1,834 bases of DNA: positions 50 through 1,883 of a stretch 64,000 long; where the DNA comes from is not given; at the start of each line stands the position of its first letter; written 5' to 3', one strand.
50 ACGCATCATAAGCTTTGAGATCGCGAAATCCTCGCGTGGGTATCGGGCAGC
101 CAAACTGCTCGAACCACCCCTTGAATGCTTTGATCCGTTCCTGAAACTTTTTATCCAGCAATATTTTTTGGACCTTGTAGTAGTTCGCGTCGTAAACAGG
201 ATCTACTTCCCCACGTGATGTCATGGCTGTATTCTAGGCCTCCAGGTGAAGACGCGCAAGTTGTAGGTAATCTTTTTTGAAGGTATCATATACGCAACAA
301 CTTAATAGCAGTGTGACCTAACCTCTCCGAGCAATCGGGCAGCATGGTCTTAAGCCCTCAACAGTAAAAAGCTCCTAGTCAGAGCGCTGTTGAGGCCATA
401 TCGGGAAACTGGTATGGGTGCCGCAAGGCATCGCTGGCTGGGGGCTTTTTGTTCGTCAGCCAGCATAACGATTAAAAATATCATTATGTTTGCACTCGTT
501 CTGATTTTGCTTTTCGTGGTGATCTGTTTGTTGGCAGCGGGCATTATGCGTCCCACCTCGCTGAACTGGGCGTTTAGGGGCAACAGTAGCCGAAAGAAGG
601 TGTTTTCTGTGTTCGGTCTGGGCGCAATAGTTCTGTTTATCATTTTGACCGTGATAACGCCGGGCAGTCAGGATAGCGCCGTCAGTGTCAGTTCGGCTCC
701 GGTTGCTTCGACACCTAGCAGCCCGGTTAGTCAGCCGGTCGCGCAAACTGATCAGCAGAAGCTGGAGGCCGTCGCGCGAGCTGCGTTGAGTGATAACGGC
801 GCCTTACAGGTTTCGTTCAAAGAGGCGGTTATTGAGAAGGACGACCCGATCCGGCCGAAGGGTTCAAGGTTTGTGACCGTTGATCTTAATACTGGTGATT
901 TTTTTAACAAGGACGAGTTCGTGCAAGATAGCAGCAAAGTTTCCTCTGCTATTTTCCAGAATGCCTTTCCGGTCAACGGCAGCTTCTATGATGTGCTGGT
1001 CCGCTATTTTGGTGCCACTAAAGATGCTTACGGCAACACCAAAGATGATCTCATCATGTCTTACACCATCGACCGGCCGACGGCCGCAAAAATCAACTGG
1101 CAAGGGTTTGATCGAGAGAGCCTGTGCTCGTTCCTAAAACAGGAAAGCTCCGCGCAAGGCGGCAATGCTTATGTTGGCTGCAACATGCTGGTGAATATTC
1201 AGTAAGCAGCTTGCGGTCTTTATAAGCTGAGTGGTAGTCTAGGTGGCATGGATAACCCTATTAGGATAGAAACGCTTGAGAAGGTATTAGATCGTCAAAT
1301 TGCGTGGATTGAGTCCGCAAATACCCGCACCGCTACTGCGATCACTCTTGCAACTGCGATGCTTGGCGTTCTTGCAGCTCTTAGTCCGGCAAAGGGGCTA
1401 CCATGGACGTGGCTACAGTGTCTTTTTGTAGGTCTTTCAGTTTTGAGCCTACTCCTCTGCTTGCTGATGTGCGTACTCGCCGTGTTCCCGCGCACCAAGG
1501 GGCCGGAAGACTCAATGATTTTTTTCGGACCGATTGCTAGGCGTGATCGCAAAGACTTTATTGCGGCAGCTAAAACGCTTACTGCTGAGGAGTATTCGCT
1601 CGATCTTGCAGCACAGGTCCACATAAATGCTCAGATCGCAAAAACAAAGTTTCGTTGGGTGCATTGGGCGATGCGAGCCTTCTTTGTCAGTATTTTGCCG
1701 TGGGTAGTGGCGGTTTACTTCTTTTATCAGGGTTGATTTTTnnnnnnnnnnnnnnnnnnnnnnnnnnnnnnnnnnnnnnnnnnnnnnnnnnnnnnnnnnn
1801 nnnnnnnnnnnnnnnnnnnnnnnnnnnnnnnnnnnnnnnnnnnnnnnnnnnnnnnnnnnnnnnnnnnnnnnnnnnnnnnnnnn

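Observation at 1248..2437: Two-gene operon: small 3-TM protein plus minimal class III nucleotidyl cyclase (Pycsar-like candidate anti-phage signalling module)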

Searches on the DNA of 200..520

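Call 67: search_rna_families(source=window, start=200, end=520, threshold=gathering, show_alignments=1)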
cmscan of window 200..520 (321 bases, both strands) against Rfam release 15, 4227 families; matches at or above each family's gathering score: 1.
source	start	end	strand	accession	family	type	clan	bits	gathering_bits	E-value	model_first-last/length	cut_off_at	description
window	315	432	+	RF03000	LOOT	Gene; sRNA;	-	79.4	46.4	1.3e-15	1-121/121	no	LOOT RNA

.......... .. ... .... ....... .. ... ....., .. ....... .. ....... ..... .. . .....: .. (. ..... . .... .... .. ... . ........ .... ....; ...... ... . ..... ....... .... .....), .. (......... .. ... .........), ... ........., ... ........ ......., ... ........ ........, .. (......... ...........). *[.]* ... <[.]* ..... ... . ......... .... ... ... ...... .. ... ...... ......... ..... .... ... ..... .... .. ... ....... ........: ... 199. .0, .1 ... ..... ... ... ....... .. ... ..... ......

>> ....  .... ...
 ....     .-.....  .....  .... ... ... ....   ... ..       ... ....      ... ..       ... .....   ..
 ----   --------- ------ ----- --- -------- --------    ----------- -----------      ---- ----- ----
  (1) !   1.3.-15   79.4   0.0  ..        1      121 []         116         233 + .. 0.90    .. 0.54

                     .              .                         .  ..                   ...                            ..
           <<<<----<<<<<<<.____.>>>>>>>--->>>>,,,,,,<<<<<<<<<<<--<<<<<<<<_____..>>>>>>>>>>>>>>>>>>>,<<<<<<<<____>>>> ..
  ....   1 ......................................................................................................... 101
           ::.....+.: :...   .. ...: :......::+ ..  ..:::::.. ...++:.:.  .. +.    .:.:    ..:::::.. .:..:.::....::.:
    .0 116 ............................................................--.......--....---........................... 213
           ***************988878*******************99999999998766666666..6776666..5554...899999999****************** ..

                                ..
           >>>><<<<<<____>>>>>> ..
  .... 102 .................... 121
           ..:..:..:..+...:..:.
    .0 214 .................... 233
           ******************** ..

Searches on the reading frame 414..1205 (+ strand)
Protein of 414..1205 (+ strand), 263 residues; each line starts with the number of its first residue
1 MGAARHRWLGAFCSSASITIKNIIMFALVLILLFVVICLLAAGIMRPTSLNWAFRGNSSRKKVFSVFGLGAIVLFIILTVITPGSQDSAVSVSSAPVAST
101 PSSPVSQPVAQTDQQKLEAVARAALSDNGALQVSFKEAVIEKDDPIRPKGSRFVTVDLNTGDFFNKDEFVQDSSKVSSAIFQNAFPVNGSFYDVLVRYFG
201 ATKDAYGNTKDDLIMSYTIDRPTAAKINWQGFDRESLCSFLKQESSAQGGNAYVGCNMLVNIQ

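Call 3: search_protein_families(library=pfam, proteins=[window:486-1202:+], max_evalue=1)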
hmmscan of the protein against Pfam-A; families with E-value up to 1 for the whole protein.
window:486-1202:+ (239 aa): 2 families
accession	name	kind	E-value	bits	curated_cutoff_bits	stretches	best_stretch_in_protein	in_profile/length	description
PF11992.13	TgpA_N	-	0.003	17.1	30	1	2-114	127-228/333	TgpA N-terminal domain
PF25404.1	PH_29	-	0.06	13.3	27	1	96-151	5-60/155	PH-like domain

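Call 4: search_protein_families(library=padloc, proteins=[window:486-1202:+], max_evalue=1)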
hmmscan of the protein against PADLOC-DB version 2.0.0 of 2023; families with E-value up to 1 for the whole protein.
window:486-1202:+ (239 aa): 0 families

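Call 5: search_protein_families(library=ncbifam, proteins=[window:486-1202:+], max_evalue=1)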
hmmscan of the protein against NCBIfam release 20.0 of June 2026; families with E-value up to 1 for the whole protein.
window:486-1202:+ (239 aa): 2 families
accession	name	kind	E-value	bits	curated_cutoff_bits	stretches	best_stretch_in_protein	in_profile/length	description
NF047902.1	MmDecMmdD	equivalog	0.21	11.8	150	1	39-99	21-79/112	methylmalonyl-CoA decarboxylase subunit delta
NF033218.1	anchor_AmaP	equivalog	0.86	9.3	55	0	2-56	12-67/166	alkaline shock response membrane anchor protein AmaP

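Call 28: find_encoding_contigs(protein=window:414-1205:+, flank=10000, max_places=6)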
Protein window:414-1205:+ (263 aa): 2 contigs read that carry it; 1 place shown.
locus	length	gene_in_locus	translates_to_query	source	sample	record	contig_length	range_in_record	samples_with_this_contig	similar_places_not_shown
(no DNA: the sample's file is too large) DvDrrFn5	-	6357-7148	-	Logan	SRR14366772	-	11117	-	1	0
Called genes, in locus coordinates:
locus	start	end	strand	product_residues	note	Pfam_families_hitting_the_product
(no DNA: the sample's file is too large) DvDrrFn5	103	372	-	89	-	-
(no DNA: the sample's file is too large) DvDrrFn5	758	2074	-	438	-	PF00266:Aminotran_5, PF22580:KYNU_C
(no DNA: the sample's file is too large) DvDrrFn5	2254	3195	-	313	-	PF00589:Phage_integrase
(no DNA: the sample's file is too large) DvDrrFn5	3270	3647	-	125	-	-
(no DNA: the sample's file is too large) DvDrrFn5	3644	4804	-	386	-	PF00589:Phage_integrase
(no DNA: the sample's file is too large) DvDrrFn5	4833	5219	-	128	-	-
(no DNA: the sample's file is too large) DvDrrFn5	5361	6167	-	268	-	-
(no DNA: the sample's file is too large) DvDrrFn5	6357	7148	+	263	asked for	-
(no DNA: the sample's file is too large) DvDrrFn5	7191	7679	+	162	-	PF18967:PycTM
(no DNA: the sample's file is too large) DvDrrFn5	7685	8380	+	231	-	-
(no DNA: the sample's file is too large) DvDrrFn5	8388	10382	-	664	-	-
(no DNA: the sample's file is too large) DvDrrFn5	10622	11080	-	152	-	PF00380:Ribosomal_S9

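Call 38: search_protein_families(library=phrogs, proteins=[window:414-1202:+], max_evalue=0.01)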
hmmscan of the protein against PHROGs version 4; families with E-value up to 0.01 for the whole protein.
window:414-1202:+ (263 aa): 2 families
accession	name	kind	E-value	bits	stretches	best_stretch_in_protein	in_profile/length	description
phrog_8263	-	unknown function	2.1e-05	25.5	1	72-243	12-187/197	-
phrog_28655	-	unknown function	0.0099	16.2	0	30-92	5-64/225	-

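Call 101: search_protein_families(library=pfam, proteins=[window:486-1202:+], max_evalue=0.01)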
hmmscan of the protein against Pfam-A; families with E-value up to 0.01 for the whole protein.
window:486-1202:+ (239 aa): 1 family
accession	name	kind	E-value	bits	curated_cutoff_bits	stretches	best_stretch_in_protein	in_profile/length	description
PF11992.13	TgpA_N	-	0.003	17.1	30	1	2-114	127-228/333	TgpA N-terminal domain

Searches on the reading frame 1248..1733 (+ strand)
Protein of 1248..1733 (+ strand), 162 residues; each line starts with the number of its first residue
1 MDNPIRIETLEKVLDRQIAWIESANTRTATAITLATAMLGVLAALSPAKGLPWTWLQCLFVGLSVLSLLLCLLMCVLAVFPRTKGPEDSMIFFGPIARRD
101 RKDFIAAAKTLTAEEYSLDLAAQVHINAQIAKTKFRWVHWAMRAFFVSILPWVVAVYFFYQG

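Call 3: search_protein_families(library=pfam, proteins=[window:1248-1733:+], max_evalue=1)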
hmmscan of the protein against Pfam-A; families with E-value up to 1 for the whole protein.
window:1248-1733:+ (162 aa): 2 families
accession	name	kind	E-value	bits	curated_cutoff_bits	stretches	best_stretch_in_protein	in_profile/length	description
PF18967.5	PycTM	-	2e-16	60.7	27.2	1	59-147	11-106/107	Pycsar effector protein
PF11026.13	DUF2721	-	0.053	13.8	28.3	1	12-77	54-118/129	Protein of unknown function (DUF2721)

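Call 4: search_protein_families(library=padloc, proteins=[window:1248-1733:+], max_evalue=1)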
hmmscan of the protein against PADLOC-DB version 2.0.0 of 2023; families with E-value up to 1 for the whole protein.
window:1248-1733:+ (162 aa): 11 families
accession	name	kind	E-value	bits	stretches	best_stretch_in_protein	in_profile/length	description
PDLC00711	Effector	-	8.4e-47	157.4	1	6-161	7-163/164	2TM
PDLC02364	PycTM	-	5.2e-36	122.4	1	6-158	5-152/160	-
PDLC02363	PycTM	-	1e-34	117.6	1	5-158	4-152/154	-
PDLC00700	Effector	-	2.6e-24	84.1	1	7-158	5-166/173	2TM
PDLC00685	Effector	-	4.9e-22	76.6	1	5-159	16-169/174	2TM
PDLC02365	PycTM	-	9.3e-21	72.8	1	7-154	2-154/165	-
PDLC00692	Effector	-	4.3e-20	70.2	1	7-155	4-151/167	2TM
PDLC00668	Effector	-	4.6e-17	60.5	1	8-158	12-176/184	2TM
PDLC00678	Effector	-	4.5e-13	47.6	1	13-153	17-168/184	2TM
PDLC00691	Effector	-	5.6e-10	37.4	1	8-160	5-168/176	2TM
PDLC02362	PycTM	-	3.9e-07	28.8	1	79-154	5-65/74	-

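Call 5: search_protein_families(library=ncbifam, proteins=[window:1248-1733:+], max_evalue=1)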
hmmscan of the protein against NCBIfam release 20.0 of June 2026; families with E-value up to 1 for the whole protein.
window:1248-1733:+ (162 aa): 0 families

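Call 7: search_solved_structures(query=window:1248-1733:+, max_evalue=10, show_alignments=2)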
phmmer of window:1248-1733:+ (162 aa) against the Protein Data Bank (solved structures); distinct sequences matched with E-value up to 10: 0.

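Call 16: find_homologous_proteins(query=window:1248-1733:+, max_evalue=0.00001)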
Query window:1248-1733:+ (162 aa): 22 proteins with E <= 0.00001 among 360 candidates.
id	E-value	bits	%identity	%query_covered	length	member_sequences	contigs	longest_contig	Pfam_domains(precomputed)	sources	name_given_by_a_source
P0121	6.3e-102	356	100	100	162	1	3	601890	PF18967.6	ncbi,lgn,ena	-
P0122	1.0e-48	183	57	99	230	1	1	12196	PF18967.6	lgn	-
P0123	1.8e-33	134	46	99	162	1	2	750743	PF18967.6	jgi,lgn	jgi:hypothetical protein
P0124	4.1e-33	132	45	99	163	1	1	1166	PF18967.6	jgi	jgi:hypothetical protein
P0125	5.9e-33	132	44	96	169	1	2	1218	PF18967.6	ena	-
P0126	1.3e-32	131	43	100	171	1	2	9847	PF18967.6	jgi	jgi:hypothetical protein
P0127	3.4e-32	129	47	94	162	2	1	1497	PF18967.6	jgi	jgi:hypothetical protein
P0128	2.0e-31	127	42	99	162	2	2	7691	PF18967.6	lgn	-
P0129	7.5e-31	125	46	94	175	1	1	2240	PF18967.6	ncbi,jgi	-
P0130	8.1e-31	125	44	94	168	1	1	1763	PF18967.6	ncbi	-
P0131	3.5e-30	123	42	93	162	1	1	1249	PF18967.6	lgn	-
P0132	4.2e-30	123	42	99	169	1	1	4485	PF18967.6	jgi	jgi:hypothetical protein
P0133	8.8e-29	118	41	91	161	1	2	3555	PF18967.6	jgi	jgi:hypothetical protein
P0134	3.9e-28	116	40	96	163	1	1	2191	PF18967.6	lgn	-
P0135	1.0e-27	115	43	96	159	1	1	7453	PF18967.6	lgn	-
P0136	2.8e-27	113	47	94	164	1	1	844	PF18967.6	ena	-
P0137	2.8e-27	113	42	96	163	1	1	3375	PF18967.6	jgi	jgi:hypothetical protein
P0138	1.5e-25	108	39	99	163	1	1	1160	PF18967.6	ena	-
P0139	1.0e-24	105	39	94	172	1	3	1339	PF18967.6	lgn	-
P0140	1.3e-24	105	40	99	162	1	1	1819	PF18967.6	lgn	-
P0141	1.5e-24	105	39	99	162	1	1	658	PF18967.6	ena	-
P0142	1.0e-22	99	39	98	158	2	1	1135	PF18967.6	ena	-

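Call 38: search_protein_families(library=phrogs, proteins=[window:1248-1733:+], max_evalue=0.01)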
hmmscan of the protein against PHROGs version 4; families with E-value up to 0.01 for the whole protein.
window:1248-1733:+ (162 aa): 0 families

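Call 44: predict_structure(alignment_id=A2)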
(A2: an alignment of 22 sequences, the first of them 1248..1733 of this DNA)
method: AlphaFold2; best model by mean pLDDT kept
length: 162 residues; sequences in the alignment: 22
mean_pLDDT: 91.7   pTM: 0.80
mean pLDDT of the five models: 91.7, 90.9, 90.8, 88.7, 88.2
residues with pLDDT >= 90: 124; 70-90: 36; 50-70: 2; < 50: 0
segments of 3 or more residues with pLDDT < 50: none
pLDDT, mean of each block of 10 residues (from residue 1): 88 94 95 98 90 93 98 95 74 82 90 91 91 96 98 96 84
secondary structure, 60 per line:
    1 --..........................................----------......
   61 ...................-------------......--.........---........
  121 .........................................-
elements in order: H3-44 H55-79 H93-98 H101-109 H113-161

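Call 48: fold_search(model_id=the predicted structure, library=pdb)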
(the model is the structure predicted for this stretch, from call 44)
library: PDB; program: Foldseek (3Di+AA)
matches with E <= 10: 432; with E <= 0.001: 0
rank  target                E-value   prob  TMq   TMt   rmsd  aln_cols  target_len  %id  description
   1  7uw9_i                3.2e-01  0.20  0.21  0.21  22.4       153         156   13  Citrus V-ATPase State 1, H in contact with subunit a (released 2022-07-06)
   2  6iuh_A                6.2e-01  0.41  0.28  0.35  19.4       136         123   12  Crystal structure of GIT1 PBD domain in complex with Liprin-alpha2 (released 2019-02-20)
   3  9ln7_A                8.0e-01  0.21  0.26  0.15  12.4       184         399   12  Alpha-7 nicotinic acetylcholine receptor bound to inhibitory bicyclic peptide KP2007 in a resting state. (released 2026-01-21)
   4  9qwr_B                8.9e-01  0.57  0.38  0.36  11.9       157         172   15  MIC60 helical bundle dimer (released 2026-02-25)
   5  8r5s_D                8.9e-01  0.44  0.35  0.26  11.4       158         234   14  t113 - De-novo designed soluble homotetramer (released 2024-11-27)
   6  8to0_AD               8.9e-01  0.35  0.38  0.21  16.6       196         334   10  48-nm repeating structure of doublets from mouse sperm flagella (released 2023-11-01)
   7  8dt0_A                9.4e-01  0.51  0.33  0.37  12.4       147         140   13  Scaffolding protein functional sites using deep learning (released 2022-08-10)
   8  6ch2_D                9.4e-01  0.16  0.23  0.25  22.5       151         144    9  Crystal structure of the cytoplasmic domain of FlhA and FliT-FliD complex (released 2018-05-16)
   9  6jmu_A                9.8e-01  0.47  0.32  0.40  18.4       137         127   12  Crystal structure of GIT1/Paxillin complex (released 2020-05-20)
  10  6o7u_c                9.8e-01  0.12  0.22  0.19  18.4       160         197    9  Saccharomyces cerevisiae V-ATPase Stv1-VO (released 2019-04-03)
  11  9cpc_3R               1.0e+00  0.75  0.53  0.36  14.7       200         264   10  Atomic model of porcine brain ventricles cilia doublet microtubule (48-nm periodicity) (released 2024-10-23)
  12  8dt0_B                1.0e+00  0.44  0.32  0.36  12.6       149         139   13  Scaffolding protein functional sites using deep learning (released 2022-08-10)
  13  6z0c_C                1.0e+00  0.18  0.29  0.25  29.7       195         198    8  Structure of in silico modelled artificial Maquette-3 protein (released 2021-03-17)
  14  9cpc_3H               1.0e+00  0.15  0.28  0.16  15.9       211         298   10  Atomic model of porcine brain ventricles cilia doublet microtubule (48-nm periodicity) (released 2024-10-23)
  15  7rro_C8               1.1e+00  0.35  0.40  0.20  16.1       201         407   10  Structure of the 48-nm repeat doublet microtubule from bovine tracheal cilia (released 2021-10-27)
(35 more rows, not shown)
